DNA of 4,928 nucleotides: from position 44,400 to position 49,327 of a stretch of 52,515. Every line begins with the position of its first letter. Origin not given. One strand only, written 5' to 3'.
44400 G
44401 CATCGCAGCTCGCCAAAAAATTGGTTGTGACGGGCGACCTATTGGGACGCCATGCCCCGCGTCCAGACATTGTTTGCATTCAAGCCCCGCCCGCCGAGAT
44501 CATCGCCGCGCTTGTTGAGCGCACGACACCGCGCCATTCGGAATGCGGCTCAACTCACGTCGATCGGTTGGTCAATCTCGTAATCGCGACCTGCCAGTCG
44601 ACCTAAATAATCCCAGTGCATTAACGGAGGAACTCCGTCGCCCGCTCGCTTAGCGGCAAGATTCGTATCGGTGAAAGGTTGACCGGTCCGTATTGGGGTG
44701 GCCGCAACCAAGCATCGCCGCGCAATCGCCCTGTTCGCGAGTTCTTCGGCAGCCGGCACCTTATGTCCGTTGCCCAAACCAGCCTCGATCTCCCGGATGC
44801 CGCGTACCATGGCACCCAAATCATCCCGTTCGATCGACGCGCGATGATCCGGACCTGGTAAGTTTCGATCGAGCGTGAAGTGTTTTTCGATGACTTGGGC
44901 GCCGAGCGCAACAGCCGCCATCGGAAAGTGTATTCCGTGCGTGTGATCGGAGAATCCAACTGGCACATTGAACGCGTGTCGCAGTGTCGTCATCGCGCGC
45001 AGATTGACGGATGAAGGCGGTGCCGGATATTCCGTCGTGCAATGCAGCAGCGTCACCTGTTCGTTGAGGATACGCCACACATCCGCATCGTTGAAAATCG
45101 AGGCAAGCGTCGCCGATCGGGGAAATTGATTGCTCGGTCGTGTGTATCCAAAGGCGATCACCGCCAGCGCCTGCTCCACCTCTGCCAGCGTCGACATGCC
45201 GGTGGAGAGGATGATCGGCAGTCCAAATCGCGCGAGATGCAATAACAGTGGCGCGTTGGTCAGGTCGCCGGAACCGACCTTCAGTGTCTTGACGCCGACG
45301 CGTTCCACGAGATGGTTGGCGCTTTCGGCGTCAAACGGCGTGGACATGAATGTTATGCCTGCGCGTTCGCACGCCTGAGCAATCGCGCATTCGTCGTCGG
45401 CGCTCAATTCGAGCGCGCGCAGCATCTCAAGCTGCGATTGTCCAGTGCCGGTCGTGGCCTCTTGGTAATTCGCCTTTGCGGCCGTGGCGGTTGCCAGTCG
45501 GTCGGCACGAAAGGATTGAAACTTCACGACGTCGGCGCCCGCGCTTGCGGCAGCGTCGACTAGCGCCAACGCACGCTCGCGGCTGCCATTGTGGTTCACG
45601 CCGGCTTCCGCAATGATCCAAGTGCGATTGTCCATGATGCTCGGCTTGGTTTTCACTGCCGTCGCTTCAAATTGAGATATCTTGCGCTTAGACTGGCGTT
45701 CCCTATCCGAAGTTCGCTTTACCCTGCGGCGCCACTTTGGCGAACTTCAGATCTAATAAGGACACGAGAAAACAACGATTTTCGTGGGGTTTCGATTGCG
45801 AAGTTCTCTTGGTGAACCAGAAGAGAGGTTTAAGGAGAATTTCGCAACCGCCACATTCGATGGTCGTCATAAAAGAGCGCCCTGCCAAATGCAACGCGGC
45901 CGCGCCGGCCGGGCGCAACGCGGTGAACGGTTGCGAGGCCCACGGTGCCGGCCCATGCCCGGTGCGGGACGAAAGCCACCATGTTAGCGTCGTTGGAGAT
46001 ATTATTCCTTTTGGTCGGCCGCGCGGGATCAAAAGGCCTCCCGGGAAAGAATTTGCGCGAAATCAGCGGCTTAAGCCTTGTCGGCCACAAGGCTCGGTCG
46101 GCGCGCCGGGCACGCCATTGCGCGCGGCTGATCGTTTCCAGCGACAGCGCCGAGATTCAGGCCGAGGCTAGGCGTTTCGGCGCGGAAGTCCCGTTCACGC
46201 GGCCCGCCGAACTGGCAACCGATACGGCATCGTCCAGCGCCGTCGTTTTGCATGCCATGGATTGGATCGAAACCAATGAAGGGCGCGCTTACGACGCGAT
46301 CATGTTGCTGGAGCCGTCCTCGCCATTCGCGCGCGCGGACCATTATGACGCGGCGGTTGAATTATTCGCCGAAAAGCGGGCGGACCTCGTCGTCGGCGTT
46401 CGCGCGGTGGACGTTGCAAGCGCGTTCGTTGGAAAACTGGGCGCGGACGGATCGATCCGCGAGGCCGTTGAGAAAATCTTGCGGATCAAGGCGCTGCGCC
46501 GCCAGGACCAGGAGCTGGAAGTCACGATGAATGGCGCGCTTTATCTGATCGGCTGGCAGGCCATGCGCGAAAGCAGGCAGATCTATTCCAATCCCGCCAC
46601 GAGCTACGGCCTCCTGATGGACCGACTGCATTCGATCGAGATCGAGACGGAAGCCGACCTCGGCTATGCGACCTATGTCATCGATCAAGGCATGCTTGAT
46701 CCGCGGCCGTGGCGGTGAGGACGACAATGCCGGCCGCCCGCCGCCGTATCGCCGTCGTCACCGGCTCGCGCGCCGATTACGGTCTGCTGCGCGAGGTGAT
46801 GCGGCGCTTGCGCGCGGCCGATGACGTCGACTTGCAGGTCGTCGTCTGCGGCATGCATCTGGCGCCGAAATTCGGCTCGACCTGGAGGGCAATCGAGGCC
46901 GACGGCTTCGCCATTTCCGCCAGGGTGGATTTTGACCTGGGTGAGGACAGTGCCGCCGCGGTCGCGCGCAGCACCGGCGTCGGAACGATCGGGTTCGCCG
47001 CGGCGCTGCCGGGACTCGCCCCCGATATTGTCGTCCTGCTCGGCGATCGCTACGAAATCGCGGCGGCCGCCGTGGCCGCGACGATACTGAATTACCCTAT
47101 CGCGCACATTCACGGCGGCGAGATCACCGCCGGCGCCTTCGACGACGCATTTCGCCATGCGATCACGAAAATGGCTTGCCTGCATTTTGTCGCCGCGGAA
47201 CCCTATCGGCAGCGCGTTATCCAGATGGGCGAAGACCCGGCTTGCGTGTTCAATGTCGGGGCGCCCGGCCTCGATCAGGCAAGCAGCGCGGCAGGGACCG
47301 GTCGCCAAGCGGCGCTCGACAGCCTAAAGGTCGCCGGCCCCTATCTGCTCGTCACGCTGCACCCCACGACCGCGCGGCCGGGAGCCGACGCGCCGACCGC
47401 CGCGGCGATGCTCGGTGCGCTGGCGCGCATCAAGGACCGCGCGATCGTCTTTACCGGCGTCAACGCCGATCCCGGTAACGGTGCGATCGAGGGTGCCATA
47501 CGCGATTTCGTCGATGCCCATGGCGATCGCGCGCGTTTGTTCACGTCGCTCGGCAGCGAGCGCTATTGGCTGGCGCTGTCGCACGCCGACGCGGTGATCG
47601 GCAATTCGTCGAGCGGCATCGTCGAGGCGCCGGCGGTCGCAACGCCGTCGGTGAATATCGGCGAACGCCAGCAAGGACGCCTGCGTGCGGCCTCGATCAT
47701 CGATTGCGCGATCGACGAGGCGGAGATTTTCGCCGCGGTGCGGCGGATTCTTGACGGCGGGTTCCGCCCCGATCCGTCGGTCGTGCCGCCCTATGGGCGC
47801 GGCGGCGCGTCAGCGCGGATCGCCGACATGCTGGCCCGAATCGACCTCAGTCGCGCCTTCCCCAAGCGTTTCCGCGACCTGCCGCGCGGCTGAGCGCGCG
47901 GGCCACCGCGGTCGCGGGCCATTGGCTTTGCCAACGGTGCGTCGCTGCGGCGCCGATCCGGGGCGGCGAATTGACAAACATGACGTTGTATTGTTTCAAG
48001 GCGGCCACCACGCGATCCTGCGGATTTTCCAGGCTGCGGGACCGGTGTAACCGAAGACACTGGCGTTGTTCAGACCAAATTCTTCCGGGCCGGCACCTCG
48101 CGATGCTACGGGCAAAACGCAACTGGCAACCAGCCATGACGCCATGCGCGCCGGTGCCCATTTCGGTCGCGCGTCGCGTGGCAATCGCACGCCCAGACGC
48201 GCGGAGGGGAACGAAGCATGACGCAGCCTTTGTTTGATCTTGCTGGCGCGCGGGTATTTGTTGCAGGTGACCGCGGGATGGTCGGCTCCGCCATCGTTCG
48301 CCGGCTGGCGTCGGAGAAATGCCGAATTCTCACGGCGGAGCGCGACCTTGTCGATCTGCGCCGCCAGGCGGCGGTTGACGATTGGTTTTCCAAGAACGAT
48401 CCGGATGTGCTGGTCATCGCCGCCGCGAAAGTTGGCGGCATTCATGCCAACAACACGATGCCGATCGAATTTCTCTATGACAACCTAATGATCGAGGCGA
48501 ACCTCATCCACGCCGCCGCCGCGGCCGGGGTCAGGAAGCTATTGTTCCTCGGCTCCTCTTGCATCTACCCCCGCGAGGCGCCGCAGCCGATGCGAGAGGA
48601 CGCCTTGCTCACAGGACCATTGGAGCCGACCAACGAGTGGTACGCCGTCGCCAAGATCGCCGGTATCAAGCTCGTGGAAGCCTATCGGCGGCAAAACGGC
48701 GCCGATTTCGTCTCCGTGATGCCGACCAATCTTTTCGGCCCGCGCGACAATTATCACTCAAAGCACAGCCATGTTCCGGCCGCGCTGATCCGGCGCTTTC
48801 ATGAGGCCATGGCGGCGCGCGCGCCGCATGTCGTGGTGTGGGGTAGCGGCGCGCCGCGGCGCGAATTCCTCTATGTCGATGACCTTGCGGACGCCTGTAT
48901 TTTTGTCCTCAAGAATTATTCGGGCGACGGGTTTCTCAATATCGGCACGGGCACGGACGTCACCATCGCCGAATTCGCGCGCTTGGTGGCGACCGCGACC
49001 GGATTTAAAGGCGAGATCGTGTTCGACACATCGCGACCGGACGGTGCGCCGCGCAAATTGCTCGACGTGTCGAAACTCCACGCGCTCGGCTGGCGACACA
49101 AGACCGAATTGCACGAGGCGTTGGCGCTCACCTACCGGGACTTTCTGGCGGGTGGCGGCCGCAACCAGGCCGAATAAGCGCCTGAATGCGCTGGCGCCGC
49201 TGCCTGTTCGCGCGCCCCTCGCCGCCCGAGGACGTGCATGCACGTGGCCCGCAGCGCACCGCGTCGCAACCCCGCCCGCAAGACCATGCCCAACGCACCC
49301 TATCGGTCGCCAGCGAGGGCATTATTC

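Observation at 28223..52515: Nonulosonic-acid glycan locus with an unusually dense and mixed set of tailoring enzymes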

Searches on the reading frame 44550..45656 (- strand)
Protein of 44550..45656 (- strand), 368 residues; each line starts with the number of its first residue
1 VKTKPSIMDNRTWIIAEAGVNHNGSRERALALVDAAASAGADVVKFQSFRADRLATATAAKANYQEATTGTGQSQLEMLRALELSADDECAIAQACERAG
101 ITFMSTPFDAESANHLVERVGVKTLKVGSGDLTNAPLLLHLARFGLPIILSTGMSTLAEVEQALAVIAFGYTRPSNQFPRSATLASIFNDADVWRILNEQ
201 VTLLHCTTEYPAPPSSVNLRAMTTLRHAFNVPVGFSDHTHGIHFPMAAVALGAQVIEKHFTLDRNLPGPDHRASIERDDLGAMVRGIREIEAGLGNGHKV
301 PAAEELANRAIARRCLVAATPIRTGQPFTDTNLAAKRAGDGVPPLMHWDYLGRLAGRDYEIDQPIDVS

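Call 5: search_protein_families(library=pfam, proteins=[window:44550-45656:-], max_evalue=0.001)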
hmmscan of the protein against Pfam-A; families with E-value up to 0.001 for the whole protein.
window:44550-45656:- (368 aa): 1 family
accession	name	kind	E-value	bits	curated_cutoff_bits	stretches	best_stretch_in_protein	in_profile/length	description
PF03102.20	NeuB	-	4.1e-92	308.5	22.1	1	32-299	1-241/241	NeuB family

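Call 8: search_protein_families(library=ncbifam, proteins=[window:44550-45656:-], max_evalue=0.001)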
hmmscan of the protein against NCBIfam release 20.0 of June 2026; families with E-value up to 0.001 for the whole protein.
window:44550-45656:- (368 aa): 2 families
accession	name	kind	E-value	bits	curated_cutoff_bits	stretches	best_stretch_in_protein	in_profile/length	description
TIGR03569.1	NeuB_NnaB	equivalog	2.3e-136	454.2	399.65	1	12-365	1-329/329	N-acetylneuraminate synthase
TIGR03586.1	PseI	equivalog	6.2e-69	232.7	340.25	2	197-363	160-325/327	pseudaminic acid synthase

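Call 65: search_solved_structures(query=window:44550-45656:-, max_evalue=1e-10)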
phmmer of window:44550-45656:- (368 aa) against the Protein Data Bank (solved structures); distinct sequences matched with E-value up to 1e-10: 8.
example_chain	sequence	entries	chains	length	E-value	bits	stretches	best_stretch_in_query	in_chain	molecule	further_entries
1vli_A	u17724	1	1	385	1.2e-54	189.4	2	198-346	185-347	Spore coat polysaccharide biosynthesis protein spsE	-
8h2c_A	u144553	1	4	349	1.9e-43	152.6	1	197-361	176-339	Pseudaminic acid synthase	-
1xuu_A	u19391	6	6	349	3.6e-43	151.7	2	11-167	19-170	polysialic acid capsule biosynthesis protein SiaC | N-acetylneuraminate synthase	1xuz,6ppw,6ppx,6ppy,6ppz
4ipj_A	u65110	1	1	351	9.6e-43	150.3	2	11-167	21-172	Polysialic acid capsule biosynthesis protein SiaC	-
4ipi_A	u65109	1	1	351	2.5e-42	148.9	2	11-167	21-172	Polysialic acid capsule biosynthesis protein SiaC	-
6ncs_A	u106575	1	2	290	4.8e-42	148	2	201-306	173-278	N-acetylneuraminic acid (Sialic acid) synthetase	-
2wqp_A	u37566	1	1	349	8.7e-42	147.1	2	11-167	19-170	POLYSIALIC ACID CAPSULE BIOSYNTHESIS PROTEIN SIAC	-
3g8r_A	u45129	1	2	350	3e-18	69.7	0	199-334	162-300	Probable spore coat polysaccharide biosynthesis protein E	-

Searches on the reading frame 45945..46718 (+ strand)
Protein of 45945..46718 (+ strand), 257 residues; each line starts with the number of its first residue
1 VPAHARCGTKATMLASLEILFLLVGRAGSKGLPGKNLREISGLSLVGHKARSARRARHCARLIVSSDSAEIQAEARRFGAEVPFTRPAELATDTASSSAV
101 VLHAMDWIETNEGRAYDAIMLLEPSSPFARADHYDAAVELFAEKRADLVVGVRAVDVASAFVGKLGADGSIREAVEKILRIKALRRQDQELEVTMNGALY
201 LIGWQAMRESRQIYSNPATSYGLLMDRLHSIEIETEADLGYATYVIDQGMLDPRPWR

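Call 5: search_protein_families(library=pfam, proteins=[window:45945-46718:+], max_evalue=0.001)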
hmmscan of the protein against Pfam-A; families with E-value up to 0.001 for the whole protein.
window:45945-46718:+ (257 aa): 1 family
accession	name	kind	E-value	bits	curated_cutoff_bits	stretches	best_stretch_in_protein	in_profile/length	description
PF02348.25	CTP_transf_3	-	9.4e-14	52.2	22.6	1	24-146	5-119/217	Cytidylyltransferase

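Call 8: search_protein_families(library=ncbifam, proteins=[window:45945-46718:+], max_evalue=0.001)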
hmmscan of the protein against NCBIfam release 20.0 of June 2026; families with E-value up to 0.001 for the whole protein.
window:45945-46718:+ (257 aa): 7 families
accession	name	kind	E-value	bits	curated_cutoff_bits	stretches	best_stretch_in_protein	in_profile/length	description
TIGR03584.1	PseF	equivalog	3.4e-30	105.3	205.7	1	22-244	3-218/222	pseudaminic acid cytidylyltransferase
NF003952.0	PRK05450.1-5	subfamily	3.7e-10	39.4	193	1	25-151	9-127/250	3-deoxy-manno-octulosonate cytidylyltransferase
NF003948.0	PRK05450.1-1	equivalog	8.2e-09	35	281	1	18-155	5-134/248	3-deoxy-manno-octulosonate cytidylyltransferase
NF009905.0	PRK13368.1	subfamily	4.4e-08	32.7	255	1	25-143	9-116/243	3-deoxy-manno-octulosonate cytidylyltransferase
NF003950.0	PRK05450.1-3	subfamily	1.3e-07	31.3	234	1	20-88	4-72/248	3-deoxy-manno-octulosonate cytidylyltransferase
TIGR00466.1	kdsB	equivalog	3.4e-05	23.4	155.2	1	24-87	8-70/241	3-deoxy-manno-octulosonate cytidylyltransferase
NF010933.0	PRK14353.1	equivalog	0.00079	18.1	505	1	35-202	25-180/453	bifunctional UDP-N-acetylglucosamine diphosphorylase/glucosamine-1-phosphate N-acetyltransferase GlmU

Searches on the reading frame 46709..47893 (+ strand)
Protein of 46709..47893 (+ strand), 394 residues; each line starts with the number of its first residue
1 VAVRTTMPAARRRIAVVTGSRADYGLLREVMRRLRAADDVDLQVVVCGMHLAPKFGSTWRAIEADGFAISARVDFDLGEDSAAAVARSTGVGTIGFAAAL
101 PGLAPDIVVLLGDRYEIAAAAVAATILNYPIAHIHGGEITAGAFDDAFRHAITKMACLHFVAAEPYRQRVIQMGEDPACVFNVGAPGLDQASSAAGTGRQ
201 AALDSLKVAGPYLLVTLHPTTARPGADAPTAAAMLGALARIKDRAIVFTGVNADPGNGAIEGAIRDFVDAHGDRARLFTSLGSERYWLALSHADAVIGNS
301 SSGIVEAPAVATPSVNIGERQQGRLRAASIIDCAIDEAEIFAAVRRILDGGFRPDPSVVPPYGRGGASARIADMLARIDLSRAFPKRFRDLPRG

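Call 5: search_protein_families(library=pfam, proteins=[window:46709-47893:+], max_evalue=0.001)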
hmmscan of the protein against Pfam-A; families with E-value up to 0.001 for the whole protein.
window:46709-47893:+ (394 aa): 1 family
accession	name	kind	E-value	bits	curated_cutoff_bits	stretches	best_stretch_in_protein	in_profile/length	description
PF02350.25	Epimerase_2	-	4.6e-78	262.9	30.6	1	33-375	2-346/347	UDP-N-acetylglucosamine 2-epimerase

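Call 8: search_protein_families(library=ncbifam, proteins=[window:46709-47893:+], max_evalue=0.001)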
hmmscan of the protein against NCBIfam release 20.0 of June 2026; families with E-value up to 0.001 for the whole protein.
window:46709-47893:+ (394 aa): 2 families
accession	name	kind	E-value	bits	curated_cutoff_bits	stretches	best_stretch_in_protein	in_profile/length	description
TIGR03568.1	NeuC_NnaA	equivalog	2.3e-125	418.3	235.9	1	12-375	1-365/365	UDP-N-acetylglucosamine 2-epimerase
TIGR00236.1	wecB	equivalog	9.1e-15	54.7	210.15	1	14-376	3-363/366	non-hydrolyzing UDP-N-acetylglucosamine 2-epimerase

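Call 66: search_solved_structures(query=window:46709-47893:+, max_evalue=1e-10)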
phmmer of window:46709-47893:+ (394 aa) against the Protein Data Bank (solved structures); distinct sequences matched with E-value up to 1e-10: 3.
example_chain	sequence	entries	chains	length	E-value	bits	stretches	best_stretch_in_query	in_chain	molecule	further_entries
5zlr_A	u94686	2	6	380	1.1e-94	321.2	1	12-385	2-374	GDP/UDP-N,N'-diacetylbacillosamine 2-epimerase (Hydrolyzing)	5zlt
5xvs_A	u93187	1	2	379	1.1e-94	321.1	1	12-385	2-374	GDP/UDP-N,N'-diacetylbacillosamine 2-epimerase (Hydrolyzing)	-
4zht_A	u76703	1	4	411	7.8e-47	163.7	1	11-388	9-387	Bifunctional UDP-N-acetylglucosamine 2-epimerase/N-acetylmannosamine kinase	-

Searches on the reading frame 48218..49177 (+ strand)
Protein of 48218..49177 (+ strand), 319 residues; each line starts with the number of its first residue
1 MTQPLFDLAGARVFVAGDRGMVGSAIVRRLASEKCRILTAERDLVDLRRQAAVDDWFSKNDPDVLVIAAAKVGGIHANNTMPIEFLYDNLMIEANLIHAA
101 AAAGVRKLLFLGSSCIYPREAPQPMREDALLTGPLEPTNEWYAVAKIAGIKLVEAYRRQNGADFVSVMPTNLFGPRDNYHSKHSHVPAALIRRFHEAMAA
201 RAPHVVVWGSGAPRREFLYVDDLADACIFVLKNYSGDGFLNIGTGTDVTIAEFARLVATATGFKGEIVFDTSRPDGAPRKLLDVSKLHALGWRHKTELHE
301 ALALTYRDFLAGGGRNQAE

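Call 5: search_protein_families(library=pfam, proteins=[window:48218-49177:+], max_evalue=0.001)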
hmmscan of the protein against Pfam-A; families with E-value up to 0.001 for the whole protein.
window:48218-49177:+ (319 aa): 3 families
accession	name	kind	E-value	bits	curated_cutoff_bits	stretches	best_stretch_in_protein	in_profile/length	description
PF01370.27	Epimerase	-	2.7e-62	210.8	20.9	1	13-243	1-240/240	NAD dependent epimerase/dehydratase family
PF16363.11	GDP_Man_Dehyd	-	1.3e-19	71.3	27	1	45-302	59-329/332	GDP-mannose 4,6 dehydratase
PF04321.23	RmlD_sub_bind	-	1.5e-10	41.1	27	1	12-297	2-273/287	RmlD substrate binding domain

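Call 8: search_protein_families(library=ncbifam, proteins=[window:48218-49177:+], max_evalue=0.001)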
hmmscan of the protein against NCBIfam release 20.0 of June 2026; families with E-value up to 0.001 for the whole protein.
window:48218-49177:+ (319 aa): 14 families
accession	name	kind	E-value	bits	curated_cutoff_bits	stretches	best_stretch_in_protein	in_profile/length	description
NF047922.1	GDPFucSynFcl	equivalog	2.6e-149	496.8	500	1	10-311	2-303/308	GDP-L-fucose synthase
TIGR01181.1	dTDP_gluc_dehyt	equivalog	2.6e-18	66.2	365.1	1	45-307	57-309/321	dTDP-glucose 4,6-dehydratase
TIGR01179.1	galE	equivalog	3.2e-16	59.1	262.3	1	46-302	55-318/332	UDP-glucose 4-epimerase GalE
TIGR04180.1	EDH_00030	hypoth_equivalog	2.4e-14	53.1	475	1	46-274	57-269/297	NAD-dependent 4,6-dehydratase LegB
TIGR02197.1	heptose_epim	equivalog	7.4e-12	45.1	274.6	1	14-263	2-262/316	ADP-glyceromanno-heptose 6-epimerase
NF007490.0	PRK10084.1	subfamily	3.8e-08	32.7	649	1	140-307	165-332/361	dTDP-glucose 4,6-dehydratase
NF008360.0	PRK11150.1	equivalog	7.2e-08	32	452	1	150-257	148-250/310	ADP-glyceromanno-heptose 6-epimerase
NF008872.0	PRK11908.1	equivalog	1.1e-07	31.2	294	1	90-256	94-266/349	bifunctional UDP-4-keto-pentose/UDP-xylose synthase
TIGR01214.1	rmlD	equivalog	1.2e-07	31.1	224.05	1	12-158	1-140/285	dTDP-4-dehydrorhamnose reductase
NF007956.0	PRK10675.1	subfamily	5.8e-07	28.9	394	1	45-306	57-326/338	UDP-glucose 4-epimerase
TIGR03466.1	HpnA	hypoth_equivalog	2.2e-06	26.8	367.65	1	12-178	2-176/327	hopanoid-associated sugar epimerase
NF007582.0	PRK10217.1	equivalog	3.2e-06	26.5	698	1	136-295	155-317/355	dTDP-glucose 4,6-dehydratase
NF011728.1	PRK15181.1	equivalog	0.00055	19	760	1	66-229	94-247/348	Vi polysaccharide biosynthesis UDP-N-acetylglucosaminuronic acid C-4 epimerase TviC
TIGR01777.1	yfcH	hypoth_equivalog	0.00086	19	207.35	0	209-260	189-240/292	TIGR01777 family oxidoreductase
